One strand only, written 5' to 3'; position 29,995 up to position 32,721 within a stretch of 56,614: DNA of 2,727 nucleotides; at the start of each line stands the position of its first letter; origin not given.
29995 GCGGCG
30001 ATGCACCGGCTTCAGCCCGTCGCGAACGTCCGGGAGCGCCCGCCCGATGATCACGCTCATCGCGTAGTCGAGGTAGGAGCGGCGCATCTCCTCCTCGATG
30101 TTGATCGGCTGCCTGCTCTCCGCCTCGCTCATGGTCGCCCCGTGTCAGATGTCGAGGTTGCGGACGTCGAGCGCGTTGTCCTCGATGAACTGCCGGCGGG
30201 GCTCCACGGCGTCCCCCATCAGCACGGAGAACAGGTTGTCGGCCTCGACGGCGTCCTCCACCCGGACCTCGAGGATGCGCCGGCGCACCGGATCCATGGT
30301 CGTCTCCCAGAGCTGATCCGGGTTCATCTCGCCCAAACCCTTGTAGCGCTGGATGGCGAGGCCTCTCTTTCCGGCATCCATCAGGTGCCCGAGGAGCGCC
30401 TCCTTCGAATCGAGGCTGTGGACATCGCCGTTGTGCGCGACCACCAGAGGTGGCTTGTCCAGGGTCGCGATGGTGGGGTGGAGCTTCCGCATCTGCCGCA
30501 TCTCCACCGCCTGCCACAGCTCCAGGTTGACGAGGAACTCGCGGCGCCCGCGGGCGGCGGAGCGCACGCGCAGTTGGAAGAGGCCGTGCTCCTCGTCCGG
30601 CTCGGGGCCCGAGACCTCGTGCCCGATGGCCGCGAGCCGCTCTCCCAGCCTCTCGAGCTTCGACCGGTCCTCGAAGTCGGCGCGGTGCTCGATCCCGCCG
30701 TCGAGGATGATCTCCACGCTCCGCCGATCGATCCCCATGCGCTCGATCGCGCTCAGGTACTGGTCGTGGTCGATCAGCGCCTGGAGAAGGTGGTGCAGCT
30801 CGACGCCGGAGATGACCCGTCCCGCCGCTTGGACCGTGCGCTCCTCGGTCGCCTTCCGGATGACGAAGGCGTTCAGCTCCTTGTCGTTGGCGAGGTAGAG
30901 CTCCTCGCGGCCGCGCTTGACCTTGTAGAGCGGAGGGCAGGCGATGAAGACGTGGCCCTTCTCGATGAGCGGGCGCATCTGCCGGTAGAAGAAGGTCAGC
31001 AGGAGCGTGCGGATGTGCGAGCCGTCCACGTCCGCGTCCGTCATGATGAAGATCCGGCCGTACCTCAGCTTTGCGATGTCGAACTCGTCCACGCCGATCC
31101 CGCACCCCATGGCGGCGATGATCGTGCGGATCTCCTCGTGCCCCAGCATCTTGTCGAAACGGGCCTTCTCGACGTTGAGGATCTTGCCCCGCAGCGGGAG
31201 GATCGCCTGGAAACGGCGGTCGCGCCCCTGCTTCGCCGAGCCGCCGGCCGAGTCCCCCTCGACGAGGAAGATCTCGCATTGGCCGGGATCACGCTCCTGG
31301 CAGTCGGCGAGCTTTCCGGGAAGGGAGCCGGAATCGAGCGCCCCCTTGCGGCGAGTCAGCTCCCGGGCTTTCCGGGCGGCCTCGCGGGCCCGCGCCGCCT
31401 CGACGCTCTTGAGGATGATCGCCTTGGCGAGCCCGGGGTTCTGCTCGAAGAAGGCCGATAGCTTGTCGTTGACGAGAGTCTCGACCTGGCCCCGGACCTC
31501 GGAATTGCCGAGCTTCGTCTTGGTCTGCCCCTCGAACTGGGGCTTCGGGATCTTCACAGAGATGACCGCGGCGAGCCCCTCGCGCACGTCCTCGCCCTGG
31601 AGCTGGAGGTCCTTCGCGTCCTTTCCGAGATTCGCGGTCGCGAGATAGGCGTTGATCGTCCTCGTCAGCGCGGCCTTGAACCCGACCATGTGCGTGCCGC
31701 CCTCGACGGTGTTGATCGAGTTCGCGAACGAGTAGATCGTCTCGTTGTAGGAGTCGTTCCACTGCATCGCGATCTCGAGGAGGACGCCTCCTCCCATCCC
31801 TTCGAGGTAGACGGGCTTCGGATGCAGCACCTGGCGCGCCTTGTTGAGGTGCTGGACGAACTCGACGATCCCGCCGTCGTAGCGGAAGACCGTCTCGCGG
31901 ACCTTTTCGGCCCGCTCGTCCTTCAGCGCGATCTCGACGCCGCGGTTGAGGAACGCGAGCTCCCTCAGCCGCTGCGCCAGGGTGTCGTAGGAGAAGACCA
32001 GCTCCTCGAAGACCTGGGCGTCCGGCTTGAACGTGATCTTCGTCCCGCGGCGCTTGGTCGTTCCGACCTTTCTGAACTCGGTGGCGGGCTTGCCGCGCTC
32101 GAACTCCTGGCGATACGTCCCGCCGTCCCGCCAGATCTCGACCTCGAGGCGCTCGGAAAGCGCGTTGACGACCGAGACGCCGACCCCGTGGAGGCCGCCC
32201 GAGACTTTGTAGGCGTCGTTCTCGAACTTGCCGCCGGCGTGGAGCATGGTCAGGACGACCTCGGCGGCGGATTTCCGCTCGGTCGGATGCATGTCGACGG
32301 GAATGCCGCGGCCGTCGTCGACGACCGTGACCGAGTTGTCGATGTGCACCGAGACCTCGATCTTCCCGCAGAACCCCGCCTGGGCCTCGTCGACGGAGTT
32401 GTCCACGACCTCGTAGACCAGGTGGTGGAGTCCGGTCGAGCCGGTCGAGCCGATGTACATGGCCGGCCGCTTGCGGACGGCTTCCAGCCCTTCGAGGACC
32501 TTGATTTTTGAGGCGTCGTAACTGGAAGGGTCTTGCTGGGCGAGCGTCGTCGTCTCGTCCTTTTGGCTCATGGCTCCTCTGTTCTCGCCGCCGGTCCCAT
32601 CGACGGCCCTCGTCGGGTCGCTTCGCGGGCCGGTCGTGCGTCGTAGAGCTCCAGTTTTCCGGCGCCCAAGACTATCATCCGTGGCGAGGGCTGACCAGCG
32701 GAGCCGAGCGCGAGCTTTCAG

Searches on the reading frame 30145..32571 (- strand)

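Call 100: search_protein_families(library=pfam, proteins=[window:30145-32571:-], max_evalue=0.00001)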
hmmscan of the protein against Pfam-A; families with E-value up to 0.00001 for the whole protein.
window:30145-32571:- (808 aa): 4 families
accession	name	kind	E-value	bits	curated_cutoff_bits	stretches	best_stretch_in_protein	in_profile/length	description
PF00204.31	DNA_gyraseB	-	1e-58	198.1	27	1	234-404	1-172/173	DNA gyrase B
PF00986.26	DNA_gyraseB_C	-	4.4e-30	104.1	29.8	1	736-797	2-63/63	DNA gyrase B subunit, carboxyl terminus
PF01751.28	Toprim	-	1.2e-19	70.6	23.1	1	433-544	1-94/96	Toprim domain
PF02518.31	HATPase_c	-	2.6e-19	70.1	26.4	1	46-185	4-109/111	Histidine kinase-, DNA gyrase B-, and HSP90-like ATPase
